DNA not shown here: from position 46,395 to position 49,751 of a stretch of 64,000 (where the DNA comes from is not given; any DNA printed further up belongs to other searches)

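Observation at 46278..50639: Large MIF4G-domain, eIF4G-like protein in a lineage generally described as lacking canonical eIF4G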

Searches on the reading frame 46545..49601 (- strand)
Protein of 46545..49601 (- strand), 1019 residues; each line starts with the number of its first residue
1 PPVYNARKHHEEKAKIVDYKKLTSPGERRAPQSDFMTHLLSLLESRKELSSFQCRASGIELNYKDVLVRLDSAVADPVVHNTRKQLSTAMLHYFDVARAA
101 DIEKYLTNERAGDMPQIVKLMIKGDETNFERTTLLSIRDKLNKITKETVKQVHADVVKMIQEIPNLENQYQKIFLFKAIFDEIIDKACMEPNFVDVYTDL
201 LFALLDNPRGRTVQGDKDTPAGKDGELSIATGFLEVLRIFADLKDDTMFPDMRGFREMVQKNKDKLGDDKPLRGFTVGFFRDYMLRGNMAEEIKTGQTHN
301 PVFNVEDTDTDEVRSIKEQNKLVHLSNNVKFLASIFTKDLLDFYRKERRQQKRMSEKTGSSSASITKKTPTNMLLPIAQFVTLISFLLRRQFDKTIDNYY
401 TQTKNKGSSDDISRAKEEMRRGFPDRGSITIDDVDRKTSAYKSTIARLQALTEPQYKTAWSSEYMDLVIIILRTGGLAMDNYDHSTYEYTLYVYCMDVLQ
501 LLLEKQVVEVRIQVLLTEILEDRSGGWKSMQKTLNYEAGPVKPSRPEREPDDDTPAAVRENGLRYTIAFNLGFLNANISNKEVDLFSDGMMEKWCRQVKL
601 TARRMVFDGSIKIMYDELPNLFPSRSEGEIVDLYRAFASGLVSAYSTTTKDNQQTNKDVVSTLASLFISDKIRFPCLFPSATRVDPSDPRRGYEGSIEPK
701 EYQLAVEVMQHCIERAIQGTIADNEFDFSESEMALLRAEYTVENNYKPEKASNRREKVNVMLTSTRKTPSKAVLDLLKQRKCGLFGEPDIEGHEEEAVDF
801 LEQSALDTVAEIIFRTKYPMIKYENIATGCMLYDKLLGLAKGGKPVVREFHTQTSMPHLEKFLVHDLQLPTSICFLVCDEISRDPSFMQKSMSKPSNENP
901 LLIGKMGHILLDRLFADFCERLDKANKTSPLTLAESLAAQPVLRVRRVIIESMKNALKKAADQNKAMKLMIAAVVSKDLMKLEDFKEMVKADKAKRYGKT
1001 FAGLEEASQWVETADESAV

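Call 27: search_solved_structures(query=A2, max_evalue=10, show_alignments=2)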
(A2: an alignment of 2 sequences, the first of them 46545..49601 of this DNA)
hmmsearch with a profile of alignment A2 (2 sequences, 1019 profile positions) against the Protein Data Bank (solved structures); distinct sequences matched with E-value up to 10: 1.
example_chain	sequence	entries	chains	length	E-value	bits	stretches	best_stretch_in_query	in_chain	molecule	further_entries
6qw6_R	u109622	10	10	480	0.85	10.1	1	284-354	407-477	RNA-binding protein 42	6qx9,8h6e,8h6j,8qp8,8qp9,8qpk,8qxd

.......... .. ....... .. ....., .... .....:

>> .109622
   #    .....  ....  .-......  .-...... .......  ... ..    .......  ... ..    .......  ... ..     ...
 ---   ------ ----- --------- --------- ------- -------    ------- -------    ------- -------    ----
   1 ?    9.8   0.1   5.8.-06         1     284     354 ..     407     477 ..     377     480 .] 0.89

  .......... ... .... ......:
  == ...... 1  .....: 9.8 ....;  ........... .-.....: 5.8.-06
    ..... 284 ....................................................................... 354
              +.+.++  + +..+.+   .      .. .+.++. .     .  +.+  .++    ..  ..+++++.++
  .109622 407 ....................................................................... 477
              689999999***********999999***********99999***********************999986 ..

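Call 28: predict_structure(alignment_id=A2)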
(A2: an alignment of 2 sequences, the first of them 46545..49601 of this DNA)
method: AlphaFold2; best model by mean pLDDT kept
length: 1019 residues; sequences in the alignment: 2
mean_pLDDT: 33.4   pTM: 0.27
mean pLDDT of the five models: 33.4, 31.4, 31.1, 29.2, 28.8
residues with pLDDT >= 90: 0; 70-90: 0; 50-70: 0; < 50: 1019
segments of 3 or more residues with pLDDT < 50: 1-1019
pLDDT, mean of each block of 10 residues (from residue 1): 26 27 30 33 30 27 31 31 29 27 30 28 31 39 39 40 35 38 35 35 30 25 27 33 30 35 34 30 29 29 30 35 34 34 38 38 30 32 37 38 38 37 30 29 31 29 28 27 29 35 34 27 30 26 27 29 34 33 35 47 40 43 43 47 40 37 38 34 29 30 38 40 38 43 29 27 30 40 32 29 31 29 29 32 29 27 28 31 35 33 32 37 35 33 33 39 40 40 47 45 40 37
secondary structure, 60 per line:
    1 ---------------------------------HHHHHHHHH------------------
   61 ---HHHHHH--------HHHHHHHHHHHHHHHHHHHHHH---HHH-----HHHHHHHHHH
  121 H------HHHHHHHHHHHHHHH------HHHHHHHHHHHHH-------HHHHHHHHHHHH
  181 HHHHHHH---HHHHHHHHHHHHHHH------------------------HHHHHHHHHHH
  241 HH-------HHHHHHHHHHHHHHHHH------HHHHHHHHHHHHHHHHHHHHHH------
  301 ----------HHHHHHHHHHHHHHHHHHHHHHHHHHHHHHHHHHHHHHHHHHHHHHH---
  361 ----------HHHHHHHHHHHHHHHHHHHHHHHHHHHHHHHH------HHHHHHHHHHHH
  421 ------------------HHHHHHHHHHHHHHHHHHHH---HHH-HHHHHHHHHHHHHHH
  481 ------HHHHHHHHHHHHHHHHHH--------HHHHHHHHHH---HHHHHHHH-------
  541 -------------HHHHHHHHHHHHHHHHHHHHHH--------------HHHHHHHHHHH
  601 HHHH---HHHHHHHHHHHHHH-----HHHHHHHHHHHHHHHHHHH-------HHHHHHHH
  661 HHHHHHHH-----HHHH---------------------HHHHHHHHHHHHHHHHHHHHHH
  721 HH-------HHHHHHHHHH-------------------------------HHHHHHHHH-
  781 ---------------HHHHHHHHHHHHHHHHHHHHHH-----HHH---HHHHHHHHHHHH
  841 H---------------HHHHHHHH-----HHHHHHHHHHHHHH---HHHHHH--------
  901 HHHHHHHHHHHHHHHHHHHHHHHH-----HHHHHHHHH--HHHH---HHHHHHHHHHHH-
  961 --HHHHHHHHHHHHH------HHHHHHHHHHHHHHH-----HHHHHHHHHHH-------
elements in order (helices of 4 or more, strands of 3 or more residues): H34-42 H64-69 H78-99 H111-121 H128-142 H149-161 H169-187 H191-205 H230-242 H250-266 H273-294 H311-357 H371-402 H409-420 H439-458 H466-480 H487-504 H513-522 H526-533 H554-575 H590-604 H608-621 H627-645 H653-668 H674-677 H699-722 H730-739 H771-779 H796-817 H829-841 H857-864 H870-883 H887-892 H901-924 H930-938 H941-944 H948-959 H963-975 H982-996 H1002-1012

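Call 29: search_protein_representatives(alignment_id=A2)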
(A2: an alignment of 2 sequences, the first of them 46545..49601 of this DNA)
Query: 2 sequences, 1019 profile positions. Proteins with E-value up to 0.001 (for the whole library): 9; up to 1e-10: 9; up to 1e-30: 7. The best 9 are listed.
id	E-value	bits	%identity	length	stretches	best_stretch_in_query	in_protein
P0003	6.3e-166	570.1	-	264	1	90-346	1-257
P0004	8.3e-124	430.6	-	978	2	372-884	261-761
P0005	4.5e-73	262.7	-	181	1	606-739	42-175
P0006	6.3e-54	199.3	-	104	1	798-897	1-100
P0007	3.4e-36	140.6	-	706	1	4-107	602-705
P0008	5.7e-36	139.9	-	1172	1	91-636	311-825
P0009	3.9e-31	123.9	-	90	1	639-709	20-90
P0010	3.1e-27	110.9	-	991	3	87-338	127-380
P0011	1.2e-15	72.6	-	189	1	1-47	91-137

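Call 31: search_protein_families(library=pfam, proteins=[P0004, P0008, P0010, P0007, P0003], max_evalue=1)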
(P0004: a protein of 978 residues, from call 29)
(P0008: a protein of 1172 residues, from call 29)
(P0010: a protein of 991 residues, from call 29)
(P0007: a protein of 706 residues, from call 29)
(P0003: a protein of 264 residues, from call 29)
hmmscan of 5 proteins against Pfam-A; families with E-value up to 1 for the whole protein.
P0004 (978 aa): 1 family
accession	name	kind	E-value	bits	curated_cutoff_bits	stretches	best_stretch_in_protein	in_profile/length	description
PF23162.1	AEP_C962R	-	0.035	14.7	23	1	619-670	11-61/190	C962R protein N-terminal AEP domain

P0008 (1172 aa): 1 family
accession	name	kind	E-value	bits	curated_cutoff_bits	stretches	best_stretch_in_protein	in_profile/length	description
PF10155.14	CNOT11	-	0.041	14.5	25.9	0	396-449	38-92/125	CCR4-NOT transcription complex subunit 11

P0010 (991 aa): 2 families
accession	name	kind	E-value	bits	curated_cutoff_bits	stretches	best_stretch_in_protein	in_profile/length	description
PF02854.25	MIF4G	-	0.00082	19.6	30.8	1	174-257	1-67/203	MIF4G domain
PF09719.15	C_GCAxxG_C_C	-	0.016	15.7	27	1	170-227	61-115/118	Putative redox-active protein (C_GCAxxG_C_C)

P0007 (706 aa): 16 families
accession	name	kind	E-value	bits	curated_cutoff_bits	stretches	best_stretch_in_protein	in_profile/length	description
PF00069.31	Pkinase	-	2e-28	99.9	31.7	1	69-303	25-258/263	Protein kinase domain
PF07714.23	PK_Tyr_Ser-Thr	-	4.8e-22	78.9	23.1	1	70-304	30-256/258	Protein tyrosine and serine/threonine kinase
PF01025.24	GrpE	-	0.0029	17.7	25.8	1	321-449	7-136/165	GrpE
PF19220.6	Rod_CreS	-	0.014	14.9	100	1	321-411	30-120/359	Crescentin, rod domain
PF14073.11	Cep57_CLD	-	0.022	15.2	28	1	332-444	4-108/178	Centrosome localisation domain of Cep57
PF02601.20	Exonuc_VII_L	-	0.052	13.5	35.9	1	316-416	181-278/315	Exonuclease VII, large subunit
PF08614.16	ATG16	-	0.06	13.9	33.7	1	317-411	73-167/200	Autophagy protein 16 (ATG16)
PF17675.6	APG6_N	-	0.062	14.2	45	1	324-411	45-132/132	Apg6 coiled-coil region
PF12179.13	IKKbetaNEMObind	-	0.067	13.5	25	1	318-340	2-24/37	I-kappa-kinase-beta NEMO binding domain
PF14531.12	Kinase-like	-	0.074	12.7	25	1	174-288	163-281/289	Kinase-like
PF24627.1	PUMA_CC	-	0.082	13.4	30.1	1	322-368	26-72/74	PUMA coiled-coil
PF01519.22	DUF16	-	0.11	13.4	40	1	332-401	34-103/104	Protein of unknown function DUF16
PF14932.11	HAUS-augmin3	-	0.21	11.5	29.4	1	325-415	40-135/260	HAUS augmin-like complex subunit 3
PF14661.11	HAUS6_N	-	0.45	10.5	26.4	1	338-427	131-219/233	HAUS augmin-like complex subunit 6 N-terminus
PF24922.1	ACBP4_C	-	0.47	11.2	31.2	1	346-411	3-68/105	Acyl-CoA-binding domain-containing protein 4-6, C-terminal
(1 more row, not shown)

P0003 (264 aa): 0 families

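Call 33: search_solved_structures(query=A3, max_evalue=10, show_alignments=4)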
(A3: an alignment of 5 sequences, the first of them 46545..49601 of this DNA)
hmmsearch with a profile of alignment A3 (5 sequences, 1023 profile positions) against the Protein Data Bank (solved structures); distinct sequences matched with E-value up to 10: 3.
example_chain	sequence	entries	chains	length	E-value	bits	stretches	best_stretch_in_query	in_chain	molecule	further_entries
4iul_A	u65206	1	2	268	0.00043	21.3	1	160-254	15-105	Eukaryotic translation initiation factor 4 gamma 2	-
2vso_E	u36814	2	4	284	0.0019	19.1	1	166-254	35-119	EUKARYOTIC INITIATION FACTOR 4F SUBUNIT P150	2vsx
8huj_B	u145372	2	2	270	0.0039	18.1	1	168-288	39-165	Eukaryotic translation initiation factor 4 gamma 1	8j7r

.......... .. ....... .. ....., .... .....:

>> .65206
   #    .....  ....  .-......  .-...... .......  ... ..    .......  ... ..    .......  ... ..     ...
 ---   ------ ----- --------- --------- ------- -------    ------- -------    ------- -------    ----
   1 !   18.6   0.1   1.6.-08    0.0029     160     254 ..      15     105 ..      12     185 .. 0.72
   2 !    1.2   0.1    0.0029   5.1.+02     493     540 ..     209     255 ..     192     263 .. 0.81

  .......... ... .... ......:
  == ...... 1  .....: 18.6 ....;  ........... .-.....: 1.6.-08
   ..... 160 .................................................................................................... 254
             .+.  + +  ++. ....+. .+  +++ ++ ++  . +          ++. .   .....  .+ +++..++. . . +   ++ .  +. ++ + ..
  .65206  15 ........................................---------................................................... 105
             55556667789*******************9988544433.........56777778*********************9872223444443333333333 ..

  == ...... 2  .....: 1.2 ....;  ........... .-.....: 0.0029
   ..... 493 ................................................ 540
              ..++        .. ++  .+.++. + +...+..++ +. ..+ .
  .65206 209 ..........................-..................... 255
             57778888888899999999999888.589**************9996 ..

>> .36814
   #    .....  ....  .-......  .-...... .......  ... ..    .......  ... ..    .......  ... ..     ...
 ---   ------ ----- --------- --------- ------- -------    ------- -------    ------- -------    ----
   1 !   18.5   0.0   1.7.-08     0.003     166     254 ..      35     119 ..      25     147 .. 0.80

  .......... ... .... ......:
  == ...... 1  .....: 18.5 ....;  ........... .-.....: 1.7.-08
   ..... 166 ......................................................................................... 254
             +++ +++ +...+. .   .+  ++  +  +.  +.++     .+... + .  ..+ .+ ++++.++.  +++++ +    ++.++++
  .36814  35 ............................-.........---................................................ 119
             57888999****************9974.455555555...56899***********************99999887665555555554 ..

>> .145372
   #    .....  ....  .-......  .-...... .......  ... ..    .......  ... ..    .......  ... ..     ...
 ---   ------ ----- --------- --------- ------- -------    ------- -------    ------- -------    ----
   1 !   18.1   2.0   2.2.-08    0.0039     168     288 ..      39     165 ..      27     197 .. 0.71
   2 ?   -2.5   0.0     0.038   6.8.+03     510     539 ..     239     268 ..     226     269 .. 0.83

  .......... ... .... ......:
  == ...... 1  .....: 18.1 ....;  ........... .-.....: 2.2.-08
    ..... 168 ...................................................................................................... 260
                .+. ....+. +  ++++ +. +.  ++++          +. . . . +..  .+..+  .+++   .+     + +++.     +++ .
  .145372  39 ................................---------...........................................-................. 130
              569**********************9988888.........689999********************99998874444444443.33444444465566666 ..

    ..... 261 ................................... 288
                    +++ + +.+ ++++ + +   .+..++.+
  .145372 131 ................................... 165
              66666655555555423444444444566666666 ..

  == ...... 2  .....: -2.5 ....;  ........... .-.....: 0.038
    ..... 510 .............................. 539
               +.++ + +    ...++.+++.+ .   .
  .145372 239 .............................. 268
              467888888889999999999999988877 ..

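Call 35: find_homologous_proteins(query=A3, max_evalue=0.01)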
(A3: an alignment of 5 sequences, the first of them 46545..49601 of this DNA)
Query A3 (5 sequences) (1019 aa, profile of the alignment): 2 proteins with E <= 0.01 among 8000 candidates.
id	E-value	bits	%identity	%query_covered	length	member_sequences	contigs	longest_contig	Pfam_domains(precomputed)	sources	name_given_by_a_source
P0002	0.0e+0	1630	80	100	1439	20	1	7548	-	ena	-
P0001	0.0e+0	1606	100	100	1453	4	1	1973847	-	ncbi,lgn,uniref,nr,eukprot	ncbi:hypothetical protein GL50803_00137753 [Giardia duodenalis]|uniref:Uncharacterized protein n=1 T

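Call 36: list_cluster_members(proteins=[P0004, P0008, P0010, P0007, P0002])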
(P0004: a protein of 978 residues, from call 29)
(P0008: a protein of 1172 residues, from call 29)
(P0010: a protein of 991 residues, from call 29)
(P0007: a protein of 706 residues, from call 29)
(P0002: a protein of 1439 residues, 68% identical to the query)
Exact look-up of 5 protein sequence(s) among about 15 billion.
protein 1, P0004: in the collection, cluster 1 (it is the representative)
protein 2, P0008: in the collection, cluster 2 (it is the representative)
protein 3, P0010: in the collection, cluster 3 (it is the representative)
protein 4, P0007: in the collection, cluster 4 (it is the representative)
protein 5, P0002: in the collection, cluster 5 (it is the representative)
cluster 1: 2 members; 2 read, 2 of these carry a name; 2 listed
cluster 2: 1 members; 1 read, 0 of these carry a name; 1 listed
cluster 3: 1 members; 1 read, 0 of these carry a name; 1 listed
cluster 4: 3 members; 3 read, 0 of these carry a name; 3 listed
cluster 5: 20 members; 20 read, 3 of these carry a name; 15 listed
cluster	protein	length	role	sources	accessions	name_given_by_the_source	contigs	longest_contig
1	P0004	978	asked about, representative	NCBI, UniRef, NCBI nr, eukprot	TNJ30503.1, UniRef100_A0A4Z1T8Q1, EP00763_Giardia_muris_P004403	hypothetical protein GMRT_21336 [Giardia muris] | Uncharacterized protein n=1 Tax=Giardia muris TaxID=5742 RepID=A0A4Z1T8Q1_GIAMU | TNJ30503.1 hypothetical protein GMRT_21336 [Giardia muris]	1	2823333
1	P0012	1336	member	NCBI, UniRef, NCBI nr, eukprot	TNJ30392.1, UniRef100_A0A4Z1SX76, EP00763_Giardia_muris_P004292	hypothetical protein GMRT_13094 [Giardia muris] | Uncharacterized protein n=1 Tax=Giardia muris TaxID=5742 RepID=A0A4Z1SX76_GIAMU | TNJ30392.1 hypothetical protein GMRT_13094 [Giardia muris]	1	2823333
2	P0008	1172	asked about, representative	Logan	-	-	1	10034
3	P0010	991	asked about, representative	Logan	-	-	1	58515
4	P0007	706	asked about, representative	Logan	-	-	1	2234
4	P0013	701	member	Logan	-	-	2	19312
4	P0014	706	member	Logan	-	-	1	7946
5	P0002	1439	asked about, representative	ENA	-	-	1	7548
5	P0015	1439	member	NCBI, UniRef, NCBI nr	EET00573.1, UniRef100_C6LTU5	Hypothetical protein GL50581_2191 [Giardia duodenalis ATCC 50581] | Uncharacterized protein n=1 Tax=Giardia intestinalis (strain ATCC 50581 / GS clone H7) ... | Hypothetical protein GL50581_2191 [Giardia intestinalis ATCC 50581]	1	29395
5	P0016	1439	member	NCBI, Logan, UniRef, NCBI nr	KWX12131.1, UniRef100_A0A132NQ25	hypothetical protein QR46_3905 [Giardia duodenalis assemblage B] | Uncharacterized protein n=1 Tax=Giardia duodenalis assemblage B TaxID=1394984 ... | hypothetical protein QR46_3905 [Giardia intestinalis assemblage B]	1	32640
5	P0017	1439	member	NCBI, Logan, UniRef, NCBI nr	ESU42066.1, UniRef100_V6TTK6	Hypothetical protein GSB_153833 [Giardia duodenalis] | Uncharacterized protein n=1 Tax=Giardia intestinalis TaxID=5741 RepID=V6TTK6_GIAIN | Hypothetical protein GSB_153833 [Giardia intestinalis]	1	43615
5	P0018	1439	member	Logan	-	-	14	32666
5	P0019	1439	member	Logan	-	-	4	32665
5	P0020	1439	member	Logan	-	-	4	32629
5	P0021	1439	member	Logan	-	-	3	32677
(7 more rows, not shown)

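Call 37: find_encoding_contigs(protein=P0010, flank=8000, max_places=3)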
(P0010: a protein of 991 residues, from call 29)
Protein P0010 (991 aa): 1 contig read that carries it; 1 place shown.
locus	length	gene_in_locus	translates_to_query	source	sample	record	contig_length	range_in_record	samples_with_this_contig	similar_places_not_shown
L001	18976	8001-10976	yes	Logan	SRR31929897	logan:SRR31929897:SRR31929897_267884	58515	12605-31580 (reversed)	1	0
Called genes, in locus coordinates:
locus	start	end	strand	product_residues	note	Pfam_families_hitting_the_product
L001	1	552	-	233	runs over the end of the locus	PF07947:YhhN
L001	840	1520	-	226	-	PF00702:Hydrolase, PF13419:HAD_2, PF13242:Hydrolase_like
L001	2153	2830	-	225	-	PF00702:Hydrolase, PF12710:HAD, PF13419:HAD_2, PF13242:Hydrolase_like (weak)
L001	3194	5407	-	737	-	PF13637:Ank_4 (faint), PF00023:Ank (faint), PF12796:Ank_2 (weak), PF00702:Hydrolase, PF12710:HAD (weak), PF13419:HAD_2, PF13242:Hydrolase_like (weak)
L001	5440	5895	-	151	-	-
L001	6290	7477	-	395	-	PF22099:MRS2-like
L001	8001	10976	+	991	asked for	-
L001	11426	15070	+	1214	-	PF00069:Pkinase, PF07714:PK_Tyr_Ser-Thr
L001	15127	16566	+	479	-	-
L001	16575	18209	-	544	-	PF00515:TPR_1 (faint), PF07719:TPR_2 (faint), PF13176:TPR_7 (faint), PF13181:TPR_8 (faint), PF13374:TPR_10 (faint), PF13424:TPR_12, PF24885:TPR_NPHP3 (weak), PF13424:TPR_12, +6 more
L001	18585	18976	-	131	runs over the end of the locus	PF14931:IFT20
